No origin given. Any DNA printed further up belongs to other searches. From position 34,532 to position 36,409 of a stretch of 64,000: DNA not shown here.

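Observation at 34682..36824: Overlapping two-gene operon: unknown 199-aa protein + Mrr-like nuclease head on a 370-aa unassigned body (candidate undescribed defence-type module)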

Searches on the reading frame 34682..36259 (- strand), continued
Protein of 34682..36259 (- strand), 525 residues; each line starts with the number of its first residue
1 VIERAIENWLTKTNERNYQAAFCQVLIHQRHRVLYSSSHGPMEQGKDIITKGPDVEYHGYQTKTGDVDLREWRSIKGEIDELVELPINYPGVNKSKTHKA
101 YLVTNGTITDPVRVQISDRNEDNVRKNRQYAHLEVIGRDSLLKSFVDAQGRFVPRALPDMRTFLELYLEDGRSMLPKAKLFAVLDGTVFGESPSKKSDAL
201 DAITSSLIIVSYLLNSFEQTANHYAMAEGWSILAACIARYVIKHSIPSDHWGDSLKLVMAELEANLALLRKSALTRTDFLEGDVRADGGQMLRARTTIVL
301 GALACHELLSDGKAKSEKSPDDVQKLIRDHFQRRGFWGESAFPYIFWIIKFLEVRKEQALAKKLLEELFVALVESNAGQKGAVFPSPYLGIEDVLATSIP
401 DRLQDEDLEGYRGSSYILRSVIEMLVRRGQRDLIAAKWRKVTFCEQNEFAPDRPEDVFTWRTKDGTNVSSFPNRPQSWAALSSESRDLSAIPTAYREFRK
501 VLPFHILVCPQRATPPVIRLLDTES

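Call 29: find_related_loci(query=A1, collection=genome_contigs, flank=8000)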
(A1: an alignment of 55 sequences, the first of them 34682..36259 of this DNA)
Query A1 (525 aa) in genome_contigs; peptide patterns used: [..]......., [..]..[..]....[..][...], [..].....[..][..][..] (x = any residue, [..] = any of these).
380 stretches matched a pattern; 39 encode a relative of the query (tblastn E <= 1e-3); 39 distinct loci.
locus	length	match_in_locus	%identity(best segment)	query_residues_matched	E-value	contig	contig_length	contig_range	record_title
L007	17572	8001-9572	73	1-524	0e+0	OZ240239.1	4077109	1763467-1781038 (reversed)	MAG: Candidatus Latescibacterota bacterium isolate 9476a452-a56b-4094-aa10-7e41c1f40ab4 genome assembly, chromosome: 1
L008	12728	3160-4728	73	1-523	0e+0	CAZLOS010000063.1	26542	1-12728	MAG TPA_asm: uncultured Solibacteraceae bacterium isolate SRP216815_co1_19 genome assembly, contig: NODE_2020_length_265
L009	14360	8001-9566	71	1-522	0e+0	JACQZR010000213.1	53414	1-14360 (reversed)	MAG: Acidobacteria bacterium isolate NC_groundwater_1572_Pr3_B-0.1um_61_18 SR-2_scaffold_141_2389600, whole genome shotg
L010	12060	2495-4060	67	1-525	0e+0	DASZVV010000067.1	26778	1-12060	MAG TPA_asm: Bryobacteraceae bacterium isolate SMAG_U6140 k141_450187, whole genome shotgun sequence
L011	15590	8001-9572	61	1-522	0e+0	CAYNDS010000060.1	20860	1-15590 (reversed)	MAG TPA_asm: uncultured Solibacteraceae bacterium isolate binchicken_co311_164 genome assembly, contig: NODE_4377_length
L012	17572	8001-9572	61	1-522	0e+0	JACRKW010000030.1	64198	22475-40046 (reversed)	MAG: Acidobacteria bacterium isolate NC_groundwater_1865_Pr3_B-0.1um_64_10 SR2-18-B1_coassembly_31103, whole genome shot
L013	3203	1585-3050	70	1-487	0e+0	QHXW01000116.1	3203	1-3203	MAG: Acidobacteria bacterium isolate gp3 AA109 14_0903_13_30cm_scaffold_901079_curated, whole genome shotgun sequence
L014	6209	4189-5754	49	1-522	4e-169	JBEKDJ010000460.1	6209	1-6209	MAG: Thermodesulfobacteriota bacterium isolate SPRUCE 180 SPRUCE_180_460, whole genome shotgun sequence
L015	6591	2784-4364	47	1-523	3e-164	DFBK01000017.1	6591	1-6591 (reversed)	MAG TPA_asm: Anaerolineales bacterium UBA3082 UBA3082_contig_50160, whole genome shotgun sequence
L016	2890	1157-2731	48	1-525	1e-170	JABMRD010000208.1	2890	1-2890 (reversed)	MAG: Actinomycetota bacterium isolate bin.63 k141_6950271, whole genome shotgun sequence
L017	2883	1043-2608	48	1-522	5e-170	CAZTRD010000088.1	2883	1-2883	MAG TPA_asm: uncultured Candidatus Saccharibacteria bacterium isolate SRP178699_co1_515 genome assembly, contig: NODE_56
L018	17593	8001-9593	43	1-522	9e-152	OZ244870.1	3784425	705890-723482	MAG: bacterium isolate 1787d5c2-f835-4e51-9542-216dbc25d184 genome assembly, chromosome: 1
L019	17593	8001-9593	43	1-522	9e-152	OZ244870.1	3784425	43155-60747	MAG: bacterium isolate 1787d5c2-f835-4e51-9542-216dbc25d184 genome assembly, chromosome: 1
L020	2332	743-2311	45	1-523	4e-160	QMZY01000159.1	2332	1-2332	MAG: Candidatus Aenigmatarchaeota archaeon isolate B30_G1 B30_Guay1_scaffold_61239, whole genome shotgun sequence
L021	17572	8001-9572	44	1-524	8e-148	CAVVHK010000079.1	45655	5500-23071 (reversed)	MAG: uncultured delta proteobacterium isolate MFD01689.bin.2.77 genome assembly, contig: contig_46963, whole genome shot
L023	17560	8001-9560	44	1-523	4e-134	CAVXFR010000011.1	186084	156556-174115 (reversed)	MAG: Terriglobia bacterium isolate MFD02416.bin.2.198 genome assembly, contig: contig_35452, whole genome shotgun sequen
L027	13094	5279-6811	36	1-522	4e-106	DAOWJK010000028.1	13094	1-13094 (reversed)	MAG TPA_asm: Nanoarchaeota archaeon isolate CSMAG_2067 CSMAG_2067_k141_1398493_length_13094_cov_20.4515, whole genome sh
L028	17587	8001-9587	38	1-522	4e-103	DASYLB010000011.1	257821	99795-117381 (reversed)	MAG TPA_asm: Pyrinomonadaceae bacterium isolate SMAG_U4337 k141_4077077, whole genome shotgun sequence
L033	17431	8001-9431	36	1-481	2e-82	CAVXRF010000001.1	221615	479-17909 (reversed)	MAG: uncultured Solirubrobacteraceae bacterium isolate MFD01716.bin.2.140 genome assembly, contig: contig_14730, whole g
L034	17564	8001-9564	51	1-522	3e-115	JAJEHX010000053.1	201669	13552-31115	MAG: Candidatus Latescibacterota bacterium isolate p16x63bins.21 k141_469904, whole genome shotgun sequence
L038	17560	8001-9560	30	1-521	8e-65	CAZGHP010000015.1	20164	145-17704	MAG TPA_asm: uncultured Candidatus Saccharibacteria bacterium isolate SRP136066_co1_225 genome assembly, contig: NODE_25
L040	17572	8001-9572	36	1-519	6e-98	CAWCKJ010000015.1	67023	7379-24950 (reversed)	MAG: candidate division FCPU426 bacterium isolate MFD01231.bin.1.41 genome assembly, contig: contig_8988, whole genome s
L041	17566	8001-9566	25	1-512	2e-46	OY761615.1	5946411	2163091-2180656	MAG: Ignavibacteriaceae bacterium isolate 0c874fb2-9291-49ee-bde1-826c4484edf3 genome assembly, chromosome: 1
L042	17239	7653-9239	44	1-525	2e-146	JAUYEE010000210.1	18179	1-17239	MAG: bacterium isolate C20_metabat.bin.94 C20_k141_204465, whole genome shotgun sequence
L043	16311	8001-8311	82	1-102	8e-35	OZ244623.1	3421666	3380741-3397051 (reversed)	MAG: Acidobacteriota bacterium isolate e726fddd-1a72-4f4e-96cd-3e6d35700dae genome assembly, chromosome: 1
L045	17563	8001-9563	43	1-522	4e-132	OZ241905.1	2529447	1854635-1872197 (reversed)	MAG: Nitrospirales bacterium isolate 4ba8bffd-60cb-465e-9873-b59a9ad782a3 genome assembly, chromosome: 1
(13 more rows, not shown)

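Call 31: search_solved_structures(query=A1, max_evalue=10, show_alignments=2)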
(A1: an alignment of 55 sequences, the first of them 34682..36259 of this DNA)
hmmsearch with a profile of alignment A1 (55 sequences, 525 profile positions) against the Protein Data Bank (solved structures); distinct sequences matched with E-value up to 10: 9.
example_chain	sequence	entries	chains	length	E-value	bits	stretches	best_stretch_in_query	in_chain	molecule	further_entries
1tgl_A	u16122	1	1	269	0.085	15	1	73-116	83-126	TRIACYL-GLYCEROL ACYLHYDROLASE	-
4tgl_A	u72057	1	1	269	0.085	15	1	73-116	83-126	TRIACYL-GLYCEROL ACYLHYDROLASE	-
3tgl_A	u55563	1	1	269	0.085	15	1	73-116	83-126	TRIACYL-GLYCEROL ACYLHYDROLASE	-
5tgl_A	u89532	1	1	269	0.085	15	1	73-116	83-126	LIPASE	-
6qpr_A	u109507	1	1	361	0.13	14.4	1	74-116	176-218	Lipase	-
6qpp_A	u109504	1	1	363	0.13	14.4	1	74-116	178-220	Lipase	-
6l8z_A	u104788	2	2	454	1.7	10.7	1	431-492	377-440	Glycosyltransferase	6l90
6l8w_A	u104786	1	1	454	1.8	10.6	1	431-492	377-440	Glycosyltransferase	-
6l8x_A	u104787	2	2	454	1.8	10.6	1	431-492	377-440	Glycosyltransferase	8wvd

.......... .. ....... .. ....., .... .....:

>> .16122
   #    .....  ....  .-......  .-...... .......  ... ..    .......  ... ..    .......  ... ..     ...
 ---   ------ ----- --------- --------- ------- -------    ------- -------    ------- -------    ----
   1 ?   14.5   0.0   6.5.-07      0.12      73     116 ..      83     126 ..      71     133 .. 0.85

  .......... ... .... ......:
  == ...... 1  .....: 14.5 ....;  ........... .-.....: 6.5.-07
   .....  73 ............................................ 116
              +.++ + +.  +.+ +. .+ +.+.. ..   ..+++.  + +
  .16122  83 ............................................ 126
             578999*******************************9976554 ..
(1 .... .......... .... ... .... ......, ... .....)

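Call 33: search_protein_families(library=phrogs, proteins=[window:34682-36259:-, P0025], max_evalue=1)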
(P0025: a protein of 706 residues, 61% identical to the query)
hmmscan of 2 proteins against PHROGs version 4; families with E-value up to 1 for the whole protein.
window:34682-36259:- (525 aa): 3 families
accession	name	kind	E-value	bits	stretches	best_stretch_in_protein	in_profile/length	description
phrog_21843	-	unknown function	0.081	14.1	1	10-30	21-41/50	-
phrog_10013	-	unknown function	0.25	12.4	1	237-263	8-35/59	-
phrog_30228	-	unknown function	0.38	11.7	0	409-428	29-48/53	-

P0025 (706 aa): 2 families
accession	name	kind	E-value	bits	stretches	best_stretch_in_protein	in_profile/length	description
phrog_35092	-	unknown function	0.16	12.8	1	572-704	16-146/155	-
phrog_21843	-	unknown function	0.31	12.3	1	10-29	21-40/50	-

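Call 34: search_protein_families(library=pfam, alignment_id=A1, max_evalue=0.1)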
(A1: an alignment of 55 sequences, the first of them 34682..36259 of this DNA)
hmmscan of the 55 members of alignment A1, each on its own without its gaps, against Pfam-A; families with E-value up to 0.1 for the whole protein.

A. member 1, window:34682-36259:- (525 aa): 1 family
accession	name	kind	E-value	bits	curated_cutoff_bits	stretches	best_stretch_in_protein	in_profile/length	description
PF16922.11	SLD5_C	-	0.093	13.5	27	0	392-434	13-56/56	DNA replication complex GINS protein SLD5 C-terminus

B. families by the number of members that match (of 55 scanned): 14 families
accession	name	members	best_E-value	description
PF05584.17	Sulfolobus_pRN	2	0.0012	Sulfolobus plasmid regulatory protein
PF03142.21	Chitin_synth_2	2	0.012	Chitin synthase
PF20202.4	DUF6564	1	0.023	Domain of unknown function (DUF6564)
PF19503.4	DUF6037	1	0.03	Family of unknown function (DUF6037)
PF10234.14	Cluap1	1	0.032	Clusterin-associated protein-1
PF08629.15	PDE8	1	0.034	PDE8 phosphodiesterase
PF05131.20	Pep3_Vps18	1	0.068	Pep3/Vps18/deep orange beta-propeller domain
PF14213.11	DUF4325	1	0.07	STAS-like domain of unknown function (DUF4325)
PF20759.2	DUF6835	1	0.072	Domain of unknown function (DUF6835)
PF18138.6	bacHORMA_1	1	0.073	Bacterial HORMA domain family 1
PF10155.14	CNOT11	1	0.075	CCR4-NOT transcription complex subunit 11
PF14002.11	YniB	1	0.087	YniB-like protein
PF16922.11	SLD5_C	1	0.093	DNA replication complex GINS protein SLD5 C-terminus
PF22607.2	FAD_binding-like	1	0.093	FAD binding domain-like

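Call 41: search_protein_families(library=pfam, proteins=[L002:8433-9452:+, L011:4545-7430:+, L015:1364-2137:+, L021:6029-7378:+, L023:5867-7360:+, L027:3115-4719:+, L028:6126-7436:+, L038:6693-7400:+, L040:6163-7395:+, L042:4513-6945:+], max_evalue=0.001)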
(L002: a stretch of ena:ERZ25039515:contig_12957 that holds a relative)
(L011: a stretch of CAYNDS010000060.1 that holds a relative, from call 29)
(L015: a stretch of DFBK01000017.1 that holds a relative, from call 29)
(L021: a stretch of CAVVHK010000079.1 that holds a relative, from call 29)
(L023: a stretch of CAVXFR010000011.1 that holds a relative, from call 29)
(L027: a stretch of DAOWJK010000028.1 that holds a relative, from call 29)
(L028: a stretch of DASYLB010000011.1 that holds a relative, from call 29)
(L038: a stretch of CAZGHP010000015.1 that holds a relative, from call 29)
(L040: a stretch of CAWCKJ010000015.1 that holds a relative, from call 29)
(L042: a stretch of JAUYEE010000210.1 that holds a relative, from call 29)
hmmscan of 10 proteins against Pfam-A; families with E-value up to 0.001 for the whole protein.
L002:8433-9452:+ (339 aa): 0 families

L011:4545-7430:+ (961 aa): 1 family
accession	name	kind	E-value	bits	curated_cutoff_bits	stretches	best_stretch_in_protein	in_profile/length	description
PF04465.17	DUF499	-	1.4e-33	116.2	23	1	134-558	23-436/1024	Protein of unknown function (DUF499)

L015:1364-2137:+ (257 aa): 1 family
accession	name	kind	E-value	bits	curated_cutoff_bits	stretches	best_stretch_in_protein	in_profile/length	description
PF01144.29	CoA_trans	-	1.5e-30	106.7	23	1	16-219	7-216/217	Coenzyme A transferase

L021:6029-7378:+ (449 aa): 0 families

L023:5867-7360:+ (497 aa): 3 families
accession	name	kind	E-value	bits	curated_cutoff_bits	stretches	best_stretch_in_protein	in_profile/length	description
PF03796.21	DnaB_C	-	1.3e-100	336.5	27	1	228-486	1-255/255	DnaB-like helicase C terminal domain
PF00772.26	DnaB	-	8.8e-30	103.2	23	1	53-154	2-103/103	DnaB-like helicase N terminal domain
PF13481.12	AAA_25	-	2.1e-17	63.8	27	1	241-409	28-192/195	AAA domain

L027:3115-4719:+ (534 aa): 3 families
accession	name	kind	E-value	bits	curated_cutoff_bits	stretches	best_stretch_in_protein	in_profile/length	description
PF01555.25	N6_N4_Mtase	-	5.2e-17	63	26.7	2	30-165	100-218/221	DNA methylase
PF09445.16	Methyltransf_15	-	0.0005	20.1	22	0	382-432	56-94/165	RNA cap guanine-N2 methyltransferase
PF01170.24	UPF0020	-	0.00081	19.6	22.3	0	127-164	27-64/197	RMKL-like, methyltransferase domain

L028:6126-7436:+ (436 aa): 1 family
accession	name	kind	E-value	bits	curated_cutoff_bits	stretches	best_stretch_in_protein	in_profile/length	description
PF02668.22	TauD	-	7.8e-18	65.7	27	1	169-396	20-267/267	Taurine catabolism dioxygenase TauD, TfdA family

L038:6693-7400:+ (235 aa): 0 families

L040:6163-7395:+ (410 aa): 0 families

L042:4513-6945:+ (810 aa): 5 families
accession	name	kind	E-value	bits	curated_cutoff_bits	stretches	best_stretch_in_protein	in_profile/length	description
PF00270.35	DEAD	-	3e-31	108.8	26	1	55-229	2-166/167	DEAD/DEAH box helicase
PF09369.15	MZB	-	4.1e-20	72.7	24.2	1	653-729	2-80/80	MrfA Zn-binding domain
PF00271.37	Helicase_C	-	7.9e-11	42.6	23.5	1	281-388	8-108/110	Helicase conserved C-terminal domain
PF22982.3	WHD_HRQ1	-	2.4e-06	28.9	27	1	425-494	1-69/70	ATP-dependent helicase HRQ1, winged helix domain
PF04851.21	ResIII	-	1.5e-05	25.4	22.5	1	53-200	4-146/164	Type III restriction enzyme, res subunit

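Call 43: search_protein_families(library=padloc, alignment_id=A5, max_evalue=0.00001)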
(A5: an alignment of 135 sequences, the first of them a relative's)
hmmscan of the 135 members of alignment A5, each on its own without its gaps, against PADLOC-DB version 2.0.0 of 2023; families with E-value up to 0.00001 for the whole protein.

A. member 1, L001:8700-9386:+ (228 aa): 0 families

B. families by the number of members that match (of 135 scanned): 286 families (the first 25 are shown)
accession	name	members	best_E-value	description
PDLC04134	mad2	5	1e-43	mads_2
PDLC03632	MTase_III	3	2.1e-143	Type III methyltransferase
PDLC03354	MTase_II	3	9.4e-29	Type II methyltransferase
PDLC03353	MTase_II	3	4.4e-27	Type II methyltransferase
PDLC03350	MTase_II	3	2.6e-21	Type II methyltransferase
PDLC03339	MTase_II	3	3.5e-15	Type II methyltransferase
PDLC03387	MTase_II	3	7e-14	Type II methyltransferase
PDLC03371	MTase_II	3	8.2e-13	Type II methyltransferase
PDLC03299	MTase_II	3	5.8e-11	Type II methyltransferase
PDLC03249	MTase_II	2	1.2e-217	Type II methyltransferase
PDLC03322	MTase_II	2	5.6e-144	Type II methyltransferase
PDLC03360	MTase_II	2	1.6e-46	Type II methyltransferase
PDLC03362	MTase_II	2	1.3e-37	Type II methyltransferase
PDLC03380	MTase_II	2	1.3e-36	Type II methyltransferase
PDLC03239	MTase_II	2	4.3e-32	Type II methyltransferase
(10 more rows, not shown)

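Call 44: search_protein_families(library=pfam, alignment_id=A5, max_evalue=0.00001)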
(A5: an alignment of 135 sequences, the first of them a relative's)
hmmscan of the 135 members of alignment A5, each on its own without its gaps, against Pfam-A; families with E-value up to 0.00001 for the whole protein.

A. member 1, L001:8700-9386:+ (228 aa): 0 families

B. families by the number of members that match (of 135 scanned): 98 families (the first 25 are shown)
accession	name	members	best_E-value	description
PF01555.25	N6_N4_Mtase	4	5.2e-17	DNA methylase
PF01144.29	CoA_trans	2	2.8e-31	Coenzyme A transferase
PF18928.5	DUF5677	2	6.7e-21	Family of unknown function (DUF5677)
PF02901.20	PFL-like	1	7.6e-199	Pyruvate formate lyase-like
PF00521.26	DNA_topoisoIV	1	3.5e-160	DNA gyrase/topoisomerase IV, subunit A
PF11369.13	DUF3160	1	1.1e-142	Protein of unknown function (DUF3160)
PF03796.21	DnaB_C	1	1.3e-100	DnaB-like helicase C terminal domain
PF02384.22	N6_Mtase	1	8.4e-94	N-6 DNA Methylase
PF07505.17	DUF5131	1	2.8e-92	Protein of unknown function (DUF5131)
PF13738.12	Pyr_redox_3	1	2.6e-83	Pyridine nucleotide-disulphide oxidoreductase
PF00198.28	2-oxoacid_dh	1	3.8e-79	2-oxoacid dehydrogenases acyltransferase (catalytic domain)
PF03989.18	DNA_gyraseA_C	1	7.1e-69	DNA gyrase C-terminal domain, beta-propeller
PF00731.26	AIRC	1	4.2e-64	AIR carboxylase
PF06250.17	YhcG_C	1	9.3e-62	YhcG PDDEXK nuclease domain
PF09587.15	PGA_cap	1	4.9e-54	Bacterial capsule synthesis protein PGA_cap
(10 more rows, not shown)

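Call 45: search_protein_families(library=pfam, proteins=[P0025, L041:8001-9629:+, L041:7451-8035:+, L038:8001-9602:+, L033:8001-9542:+, L034:6070-7290:+, L045:5271-6848:+, L043:8408-11254:+, L045:9654-11792:+, L028:9711-13463:+], max_evalue=0.01)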
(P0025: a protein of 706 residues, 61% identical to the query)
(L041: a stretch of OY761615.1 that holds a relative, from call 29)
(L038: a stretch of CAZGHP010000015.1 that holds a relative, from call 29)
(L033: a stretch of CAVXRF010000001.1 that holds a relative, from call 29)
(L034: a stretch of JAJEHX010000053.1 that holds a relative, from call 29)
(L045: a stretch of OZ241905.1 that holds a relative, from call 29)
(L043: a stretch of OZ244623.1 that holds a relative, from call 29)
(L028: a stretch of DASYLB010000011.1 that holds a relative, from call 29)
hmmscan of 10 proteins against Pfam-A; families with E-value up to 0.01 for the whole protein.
P0025 (706 aa): 0 families

L041:8001-9629:+ (542 aa): 0 families

L041:7451-8035:+ (194 aa): 0 families

L038:8001-9602:+ (533 aa): 0 families

L033:8001-9542:+ (513 aa): 0 families

L034:6070-7290:+ (406 aa): 10 families
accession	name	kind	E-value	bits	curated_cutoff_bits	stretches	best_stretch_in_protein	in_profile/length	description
PF02222.28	ATP-grasp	-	8.4e-53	179.1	27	1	124-300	2-179/179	ATP-grasp domain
PF22660.2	RS_preATP-grasp-like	-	1.3e-27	96.4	27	1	20-116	2-98/98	Ribonucleotide synthetase preATP-grasp domain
PF17769.7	PurK_C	-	1.5e-21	76.3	22.6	1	321-378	1-55/56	Phosphoribosylaminoimidazole carboxylase C-terminal domain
PF02786.22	CPSase_L_D2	-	1e-05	25.6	19.8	1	123-292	7-188/211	Carbamoyl-phosphate synthase L chain, ATP binding domain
PF21244.3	PurT_C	-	0.00012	22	26.7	1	339-380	21-61/68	PurT, C-terminal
PF07478.18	Dala_Dala_lig_C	-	0.00021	21.3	24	1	200-281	86-173/204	D-ala D-ala ligase C-terminus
PF13549.11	ATP-grasp_5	-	0.00024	21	27.6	1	117-161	11-55/221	ATP-grasp domain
PF02826.25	2-Hacid_dh_C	-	0.00027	20.8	25.1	1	17-86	34-97/178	D-isomer specific 2-hydroxyacid dehydrogenase, NAD binding domain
PF00291.31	PALP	-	0.0029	17.4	35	1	18-74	54-97/295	Pyridoxal-phosphate dependent enzyme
PF03807.23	F420_oxidored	-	0.0037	18.3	21.6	1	21-97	1-78/94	NADP oxidoreductase coenzyme F420-dependent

L045:5271-6848:+ (525 aa): 2 families
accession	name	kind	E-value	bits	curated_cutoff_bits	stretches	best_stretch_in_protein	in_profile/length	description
PF13175.12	AAA_15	-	5.2e-20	72.8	32.1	2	363-436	292-373/374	AAA ATPase domain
PF13304.12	AAA_21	-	1.2e-12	49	27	1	376-434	242-300/304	AAA domain, putative AbiEii toxin, Type IV TA system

L043:8408-11254:+ (948 aa): 4 families
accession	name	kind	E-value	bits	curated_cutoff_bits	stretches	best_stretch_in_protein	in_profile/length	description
PF00676.26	E1_dh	-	3.7e-50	171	22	1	201-522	2-296/300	Dehydrogenase E1 component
PF02779.29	Transket_pyr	-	7.9e-50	169.3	27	1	591-784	2-173/174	Transketolase, pyrimidine binding domain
PF16870.10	OxoGdeHyase_C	-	9.2e-45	152.5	27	1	790-925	2-148/151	2-oxoglutarate dehydrogenase C-terminal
PF16078.10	2-oxogl_dehyd_N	-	1e-12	47.8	27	1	6-39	5-38/41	2-oxoglutarate dehydrogenase N-terminus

L045:9654-11792:+ (712 aa): 12 families
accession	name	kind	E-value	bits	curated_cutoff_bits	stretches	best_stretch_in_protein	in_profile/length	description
PF13361.12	UvrD_C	-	4.5e-21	76.1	25.6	2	623-699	278-347/350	UvrD-like helicase C-terminal domain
PF00580.27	UvrD-helicase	-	1e-17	65.2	23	1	255-499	2-254/271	UvrD/REP helicase N-terminal domain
PF13538.12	UvrD_C_2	-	7.6e-09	35.7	27.4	1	669-697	21-51/52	UvrD-like helicase C-terminal domain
PF13245.12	AAA_19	-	1.5e-08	35.3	25.1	1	266-498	10-131/134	AAA domain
PF01443.25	Viral_helicase1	-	0.00039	20.8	21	0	662-697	207-226/228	Viral superfamily 1 RNA helicase core domain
PF13401.12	AAA_22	-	0.00093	20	27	0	421-490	53-121/130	AAA domain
PF02562.22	PhoH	-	0.00096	19.1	27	0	272-303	24-55/205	PhoH-like protein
PF13604.12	AAA_30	-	0.0016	18.7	27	0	254-316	2-65/191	AAA domain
PF09848.15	SLFN-g3_helicase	-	0.0021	17.8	24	0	272-319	6-53/354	Schlafen group 3, DNA/RNA helicase domain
PF13481.12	AAA_25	-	0.0022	18.1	27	0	256-368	20-145/195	AAA domain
PF13086.12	AAA_11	-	0.0039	17.4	27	0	258-465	6-222/257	AAA domain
PF13191.12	AAA_16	-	0.008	17.1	32.6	0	272-482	29-158/167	AAA ATPase domain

L028:9711-13463:+ (1250 aa): 0 families
